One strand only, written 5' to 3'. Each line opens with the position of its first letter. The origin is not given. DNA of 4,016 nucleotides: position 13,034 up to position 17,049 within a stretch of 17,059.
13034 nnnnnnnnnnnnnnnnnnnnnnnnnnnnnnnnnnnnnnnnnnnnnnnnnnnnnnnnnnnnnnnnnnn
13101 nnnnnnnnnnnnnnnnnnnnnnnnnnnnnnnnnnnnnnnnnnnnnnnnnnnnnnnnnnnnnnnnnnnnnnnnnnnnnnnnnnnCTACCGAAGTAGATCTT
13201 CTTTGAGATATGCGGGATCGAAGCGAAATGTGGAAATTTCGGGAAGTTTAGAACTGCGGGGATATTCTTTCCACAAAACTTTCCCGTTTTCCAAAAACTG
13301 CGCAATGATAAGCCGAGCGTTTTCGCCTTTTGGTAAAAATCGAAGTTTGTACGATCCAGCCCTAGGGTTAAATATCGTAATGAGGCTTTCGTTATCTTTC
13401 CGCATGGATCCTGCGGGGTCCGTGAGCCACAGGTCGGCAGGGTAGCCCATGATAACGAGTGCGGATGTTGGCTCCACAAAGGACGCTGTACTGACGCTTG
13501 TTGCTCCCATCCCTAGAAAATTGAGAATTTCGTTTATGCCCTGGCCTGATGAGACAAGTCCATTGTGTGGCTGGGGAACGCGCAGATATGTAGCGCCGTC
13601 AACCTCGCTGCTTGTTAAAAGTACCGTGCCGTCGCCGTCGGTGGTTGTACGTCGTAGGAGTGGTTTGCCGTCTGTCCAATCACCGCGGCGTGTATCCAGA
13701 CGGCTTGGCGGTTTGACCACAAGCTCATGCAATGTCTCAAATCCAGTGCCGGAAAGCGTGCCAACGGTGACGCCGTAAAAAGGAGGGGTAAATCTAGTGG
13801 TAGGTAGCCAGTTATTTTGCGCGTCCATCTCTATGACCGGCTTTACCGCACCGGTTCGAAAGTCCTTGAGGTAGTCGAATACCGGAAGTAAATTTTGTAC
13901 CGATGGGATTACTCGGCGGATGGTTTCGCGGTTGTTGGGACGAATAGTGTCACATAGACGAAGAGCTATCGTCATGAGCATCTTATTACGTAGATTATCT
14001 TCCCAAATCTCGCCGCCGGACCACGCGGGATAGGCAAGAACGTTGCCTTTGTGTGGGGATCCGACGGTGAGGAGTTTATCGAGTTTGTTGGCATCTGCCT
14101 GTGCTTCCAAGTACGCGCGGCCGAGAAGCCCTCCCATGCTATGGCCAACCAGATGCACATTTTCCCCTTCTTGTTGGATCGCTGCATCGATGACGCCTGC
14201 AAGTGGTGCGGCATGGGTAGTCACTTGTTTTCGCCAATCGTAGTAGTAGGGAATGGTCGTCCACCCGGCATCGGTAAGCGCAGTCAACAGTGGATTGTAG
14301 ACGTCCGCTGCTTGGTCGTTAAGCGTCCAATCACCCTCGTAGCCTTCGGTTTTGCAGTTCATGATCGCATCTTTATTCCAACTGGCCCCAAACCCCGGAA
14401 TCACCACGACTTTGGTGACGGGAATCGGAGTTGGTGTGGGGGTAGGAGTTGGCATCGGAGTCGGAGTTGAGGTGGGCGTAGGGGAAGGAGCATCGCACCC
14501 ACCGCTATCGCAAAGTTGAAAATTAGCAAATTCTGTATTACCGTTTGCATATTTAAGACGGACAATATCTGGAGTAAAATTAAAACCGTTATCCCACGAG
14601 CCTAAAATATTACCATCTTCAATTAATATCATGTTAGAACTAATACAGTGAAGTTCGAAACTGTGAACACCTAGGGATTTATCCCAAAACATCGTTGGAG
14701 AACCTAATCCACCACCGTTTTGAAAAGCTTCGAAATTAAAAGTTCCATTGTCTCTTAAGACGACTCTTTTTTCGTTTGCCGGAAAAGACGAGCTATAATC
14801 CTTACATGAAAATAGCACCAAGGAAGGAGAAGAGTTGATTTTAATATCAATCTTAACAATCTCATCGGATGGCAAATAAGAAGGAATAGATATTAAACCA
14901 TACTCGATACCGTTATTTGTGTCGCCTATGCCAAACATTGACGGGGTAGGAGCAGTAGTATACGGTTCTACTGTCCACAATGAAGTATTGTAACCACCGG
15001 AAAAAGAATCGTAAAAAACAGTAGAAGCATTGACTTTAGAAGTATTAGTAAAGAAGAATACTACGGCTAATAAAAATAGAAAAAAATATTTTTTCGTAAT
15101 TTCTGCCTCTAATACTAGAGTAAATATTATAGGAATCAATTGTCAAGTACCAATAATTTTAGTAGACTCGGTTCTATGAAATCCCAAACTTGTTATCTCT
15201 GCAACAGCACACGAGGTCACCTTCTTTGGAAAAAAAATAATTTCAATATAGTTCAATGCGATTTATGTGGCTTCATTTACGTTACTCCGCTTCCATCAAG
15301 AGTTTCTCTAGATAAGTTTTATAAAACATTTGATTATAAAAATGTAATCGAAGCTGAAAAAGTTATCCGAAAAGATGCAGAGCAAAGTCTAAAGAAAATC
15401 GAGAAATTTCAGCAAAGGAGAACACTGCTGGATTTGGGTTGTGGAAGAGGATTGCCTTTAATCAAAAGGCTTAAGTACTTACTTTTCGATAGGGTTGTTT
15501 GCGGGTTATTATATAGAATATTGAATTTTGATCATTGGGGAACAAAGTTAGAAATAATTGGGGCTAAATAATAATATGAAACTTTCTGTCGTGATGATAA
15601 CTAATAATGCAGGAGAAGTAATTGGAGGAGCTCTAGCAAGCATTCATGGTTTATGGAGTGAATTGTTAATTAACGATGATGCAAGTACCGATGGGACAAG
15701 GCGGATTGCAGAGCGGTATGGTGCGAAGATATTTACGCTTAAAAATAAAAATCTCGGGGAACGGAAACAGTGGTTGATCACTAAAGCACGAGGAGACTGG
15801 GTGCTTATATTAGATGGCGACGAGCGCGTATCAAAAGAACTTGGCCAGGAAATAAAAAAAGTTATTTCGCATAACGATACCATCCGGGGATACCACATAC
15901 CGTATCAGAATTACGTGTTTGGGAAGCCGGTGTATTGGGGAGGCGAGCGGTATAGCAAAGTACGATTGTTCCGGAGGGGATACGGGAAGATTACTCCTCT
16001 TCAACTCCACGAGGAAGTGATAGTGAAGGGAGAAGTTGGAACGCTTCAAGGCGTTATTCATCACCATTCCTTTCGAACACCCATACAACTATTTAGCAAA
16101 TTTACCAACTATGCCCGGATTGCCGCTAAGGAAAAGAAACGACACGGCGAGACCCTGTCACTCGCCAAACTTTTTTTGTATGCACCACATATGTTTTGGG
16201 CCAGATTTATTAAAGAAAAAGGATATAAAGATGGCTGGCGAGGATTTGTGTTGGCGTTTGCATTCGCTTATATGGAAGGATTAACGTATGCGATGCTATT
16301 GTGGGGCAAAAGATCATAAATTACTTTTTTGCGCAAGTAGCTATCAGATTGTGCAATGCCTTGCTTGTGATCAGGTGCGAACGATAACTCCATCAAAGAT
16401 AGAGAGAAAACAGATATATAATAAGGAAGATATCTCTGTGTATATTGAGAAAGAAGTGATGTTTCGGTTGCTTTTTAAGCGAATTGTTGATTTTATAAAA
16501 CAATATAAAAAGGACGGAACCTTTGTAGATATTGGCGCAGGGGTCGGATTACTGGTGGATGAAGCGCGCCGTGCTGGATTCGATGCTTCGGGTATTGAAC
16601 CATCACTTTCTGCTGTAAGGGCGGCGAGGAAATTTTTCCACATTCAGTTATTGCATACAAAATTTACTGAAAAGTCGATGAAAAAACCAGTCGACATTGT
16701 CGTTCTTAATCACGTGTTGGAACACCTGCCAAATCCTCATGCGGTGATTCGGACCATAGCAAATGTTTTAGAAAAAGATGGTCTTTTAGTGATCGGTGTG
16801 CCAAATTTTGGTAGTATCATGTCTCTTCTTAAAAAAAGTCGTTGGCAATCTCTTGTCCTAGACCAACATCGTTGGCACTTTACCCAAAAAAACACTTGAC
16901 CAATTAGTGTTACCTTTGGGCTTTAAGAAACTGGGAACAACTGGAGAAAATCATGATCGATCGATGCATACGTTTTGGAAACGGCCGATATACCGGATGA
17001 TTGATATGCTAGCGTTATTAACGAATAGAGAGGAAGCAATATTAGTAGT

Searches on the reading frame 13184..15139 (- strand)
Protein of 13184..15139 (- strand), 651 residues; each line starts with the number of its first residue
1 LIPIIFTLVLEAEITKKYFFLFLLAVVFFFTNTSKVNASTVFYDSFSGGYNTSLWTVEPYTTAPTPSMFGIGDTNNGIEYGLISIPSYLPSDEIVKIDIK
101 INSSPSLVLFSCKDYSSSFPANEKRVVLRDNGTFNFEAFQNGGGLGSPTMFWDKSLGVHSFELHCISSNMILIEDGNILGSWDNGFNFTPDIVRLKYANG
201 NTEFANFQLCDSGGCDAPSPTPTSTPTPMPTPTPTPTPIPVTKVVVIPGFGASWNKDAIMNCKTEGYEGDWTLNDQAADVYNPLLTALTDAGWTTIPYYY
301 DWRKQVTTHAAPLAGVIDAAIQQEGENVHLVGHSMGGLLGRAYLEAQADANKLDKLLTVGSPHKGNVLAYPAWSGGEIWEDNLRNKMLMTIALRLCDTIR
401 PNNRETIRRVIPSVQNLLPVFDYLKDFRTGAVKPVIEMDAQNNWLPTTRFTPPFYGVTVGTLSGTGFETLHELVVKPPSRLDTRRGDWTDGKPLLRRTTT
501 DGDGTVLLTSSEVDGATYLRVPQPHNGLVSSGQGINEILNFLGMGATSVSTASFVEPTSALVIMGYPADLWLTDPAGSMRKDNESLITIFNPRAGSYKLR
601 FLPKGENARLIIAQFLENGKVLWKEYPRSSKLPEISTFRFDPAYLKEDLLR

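Call 6: search_protein_families(library=pfam, proteins=[window:13184-15139:-])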
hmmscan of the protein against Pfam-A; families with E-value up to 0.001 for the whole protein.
window:13184-15139:- (651 aa): 7 families
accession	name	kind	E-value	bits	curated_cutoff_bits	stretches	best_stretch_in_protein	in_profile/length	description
PF02450.21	LCAT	-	3.6e-09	36.8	21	1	296-380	88-179/392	Lecithin:cholesterol acyltransferase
PF02089.21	Palm_thioest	-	2.8e-08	34.2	26.8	1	301-366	53-113/254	Palmitoyl protein thioesterase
PF07819.20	PGAP1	-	2.9e-07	30.9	24.3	1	323-369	88-135/233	PGAP1-like alpha/beta domain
PF12697.13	Abhydrolase_6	-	1.6e-06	29.4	26.3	1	244-370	1-102/217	Alpha/beta hydrolase family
PF00561.26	Abhydrolase_1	-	6.7e-05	23.1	25.8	1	326-379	69-128/245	alpha/beta hydrolase fold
PF24096.1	DUF7379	-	0.00011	22.7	33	1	310-372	54-121/191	Domain of unknown function (DUF7379)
PF06028.17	DUF915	-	0.00084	19.2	22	0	327-365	104-145/255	Alpha/beta hydrolase of unknown function (DUF915)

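Call 14: find_homologous_proteins(query=window:13184-15139:-)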
Query window:13184-15139:- (651 aa): 279 proteins with E <= 0.001 among 8000 candidates; the best 120 are listed.
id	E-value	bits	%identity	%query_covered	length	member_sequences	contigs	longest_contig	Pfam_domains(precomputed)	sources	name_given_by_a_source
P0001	0.0e+0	1122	100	74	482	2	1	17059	PF02089.22,PF12697.14,PF02450.22,PF07819.20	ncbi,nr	ncbi:alpha/beta fold hydrolase [Candidatus Gottesmanbacteria bacterium]|nr:alpha/beta fold hydrolase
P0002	0.0e+0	1043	70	98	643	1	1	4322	PF02089.22,PF12697.14,PF02450.22,PF07819.20,PF24096.3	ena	-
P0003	1.3e-202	693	50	98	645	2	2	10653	PF02089.22,PF02450.22,PF07819.20,PF24096.3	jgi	-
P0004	8.6e-177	607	46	98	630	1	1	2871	PF02089.22,PF12697.14,PF02450.22,PF00561.27,PF07819.20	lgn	-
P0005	1.1e-172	594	44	98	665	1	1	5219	PF02089.22,PF02450.22,PF00561.27,PF07819.20,PF24096.3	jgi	-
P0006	6.7e-167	575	43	100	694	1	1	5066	PF02089.22,PF02450.22,PF24096.3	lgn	-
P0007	1.7e-163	563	43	94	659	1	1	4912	PF02089.22,PF02450.22,PF07819.20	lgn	-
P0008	1.5e-161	557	42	98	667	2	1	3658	PF02089.22,PF05057.21,PF02450.22,PF00561.27,PF07819.20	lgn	-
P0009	6.5e-161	555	44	95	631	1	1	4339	PF02089.22,PF12697.14,PF02450.22,PF00561.27,PF07819.20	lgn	-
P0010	1.3e-158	547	47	91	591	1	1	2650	PF02450.22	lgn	-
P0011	3.4e-157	543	42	95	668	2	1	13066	PF02089.22,PF02450.22,PF07819.20,PF24096.3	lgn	-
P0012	9.3e-157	541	41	98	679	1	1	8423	PF02089.22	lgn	-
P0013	4.7e-156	539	55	63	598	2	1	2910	PF02089.22,PF12697.14,PF02450.22,PF00561.27,PF07819.20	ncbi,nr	ncbi:hypothetical protein HY946_01090, partial [Candidatus Gottesmanbacteria bacterium]|nr:hypotheti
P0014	2.3e-155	537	43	98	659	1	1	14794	PF02089.22,PF07819.20,PF24096.3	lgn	-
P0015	2.0e-154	533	41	99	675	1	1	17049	PF02089.22,PF06028.18,PF02450.22,PF07819.20,PF24096.3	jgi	jgi:pimeloyl-ACP methyl ester carboxylesterase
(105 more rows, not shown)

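Call 16: find_encoding_contigs(protein=P0002, flank=10000)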
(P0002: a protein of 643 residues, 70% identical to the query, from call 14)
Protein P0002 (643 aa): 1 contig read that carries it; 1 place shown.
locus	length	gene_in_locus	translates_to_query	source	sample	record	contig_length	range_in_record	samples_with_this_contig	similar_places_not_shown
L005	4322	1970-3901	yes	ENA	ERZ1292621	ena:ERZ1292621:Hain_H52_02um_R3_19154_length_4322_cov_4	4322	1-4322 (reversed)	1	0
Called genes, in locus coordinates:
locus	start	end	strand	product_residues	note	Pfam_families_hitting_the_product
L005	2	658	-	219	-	?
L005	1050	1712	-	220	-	PF12762:DDE_Tnp_IS1595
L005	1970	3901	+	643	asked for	PF02089:Palm_thioest, PF12697:Abhydrolase_6 (faint), PF02450:LCAT (weak), PF07819:PGAP1, PF24096:DUF7379 (weak)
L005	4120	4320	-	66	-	?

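Call 17: find_encoding_contigs(protein=P0003, flank=10000)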
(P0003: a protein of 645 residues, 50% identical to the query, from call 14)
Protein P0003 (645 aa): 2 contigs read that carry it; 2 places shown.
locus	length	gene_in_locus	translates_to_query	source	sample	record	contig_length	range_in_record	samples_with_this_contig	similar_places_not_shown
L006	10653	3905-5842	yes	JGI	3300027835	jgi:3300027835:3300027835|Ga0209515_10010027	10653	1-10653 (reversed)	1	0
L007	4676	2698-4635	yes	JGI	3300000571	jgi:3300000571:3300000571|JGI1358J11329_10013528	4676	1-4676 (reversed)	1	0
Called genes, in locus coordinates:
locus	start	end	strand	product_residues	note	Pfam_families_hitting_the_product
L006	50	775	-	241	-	-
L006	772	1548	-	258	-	PF13489:Methyltransf_23, PF08241:Methyltransf_11, PF08242:Methyltransf_12, PF13649:Methyltransf_25 (weak), PF13847:Methyltransf_31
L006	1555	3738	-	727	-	PF00535:Glycos_transf_2, PF13231:PMT_2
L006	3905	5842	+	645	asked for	PF02089:Palm_thioest (weak), PF07819:PGAP1 (faint), PF02450:LCAT, PF24096:DUF7379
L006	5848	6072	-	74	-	-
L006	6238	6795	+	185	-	PF10502:Peptidase_S26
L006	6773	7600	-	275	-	PF02195:ParB_N, PF17762:HTH_ParB, PF08535:KorB (faint)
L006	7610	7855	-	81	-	PF01016:Ribosomal_L27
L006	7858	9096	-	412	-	PF08241:Methyltransf_11 (faint), PF13649:Methyltransf_25 (faint), PF01170:UPF0020 (faint), PF01555:N6_N4_Mtase (faint), PF13847:Methyltransf_31 (weak)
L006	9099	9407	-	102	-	PF00829:Ribosomal_L21p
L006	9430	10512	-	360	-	PF01098:FTSW_RODA_SPOVE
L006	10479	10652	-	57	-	?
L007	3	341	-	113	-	?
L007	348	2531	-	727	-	PF00535:Glycos_transf_2, PF13231:PMT_2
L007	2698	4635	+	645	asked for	PF02089:Palm_thioest (weak), PF07819:PGAP1 (faint), PF02450:LCAT, PF24096:DUF7379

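Call 54: find_encoding_contigs(protein=window:13184-15139:-, flank=1500, max_places=6)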
Protein window:13184-15139:- (651 aa): 1 contig read that carries it; 1 place shown.
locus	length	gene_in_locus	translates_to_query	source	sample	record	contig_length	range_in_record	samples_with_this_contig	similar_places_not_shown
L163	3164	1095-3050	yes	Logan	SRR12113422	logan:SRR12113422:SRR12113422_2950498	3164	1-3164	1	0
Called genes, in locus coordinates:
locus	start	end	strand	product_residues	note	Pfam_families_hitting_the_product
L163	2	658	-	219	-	?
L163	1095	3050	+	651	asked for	PF02089:Palm_thioest, PF12697:Abhydrolase_6 (weak), PF02450:LCAT, PF07819:PGAP1 (weak)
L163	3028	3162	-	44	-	?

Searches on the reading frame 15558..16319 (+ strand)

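Call 6: search_protein_families(library=pfam, proteins=[window:15558-16319:+])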
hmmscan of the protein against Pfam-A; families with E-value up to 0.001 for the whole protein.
window:15558-16319:+ (253 aa): 2 families
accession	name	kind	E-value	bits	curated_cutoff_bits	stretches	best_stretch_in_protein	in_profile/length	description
PF00535.33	Glycos_transf_2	-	1.8e-13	51.2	23.3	1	10-117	1-118/168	Glycosyl transferase family 2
PF13704.12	Glyco_tranf_2_4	-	0.0004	21.2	27.5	1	31-90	16-83/98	Glycosyl transferase family 2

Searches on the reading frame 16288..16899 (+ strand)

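Call 6: search_protein_families(library=pfam, proteins=[window:16288-16899:+])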
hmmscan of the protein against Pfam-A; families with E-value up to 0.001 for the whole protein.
window:16288-16899:+ (203 aa): 6 families
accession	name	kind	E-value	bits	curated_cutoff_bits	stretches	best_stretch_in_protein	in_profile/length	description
PF13489.12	Methyltransf_23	-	1.4e-22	80.7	27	1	58-201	5-148/164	Methyltransferase domain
PF08241.18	Methyltransf_11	-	2.1e-12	47.9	21.2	1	80-169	1-95/95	Methyltransferase domain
PF08242.18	Methyltransf_12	-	2.8e-11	44.4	30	1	80-167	1-98/98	Methyltransferase domain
PF13847.12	Methyltransf_31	-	3.6e-09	36.9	27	1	74-173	2-113/145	Methyltransferase domain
PF13649.12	Methyltransf_25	-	1.3e-08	35.9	27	1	80-165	2-97/97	Methyltransferase domain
PF07021.18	MetW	-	0.00031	20.9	21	1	70-177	7-115/193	Methionine biosynthesis protein MetW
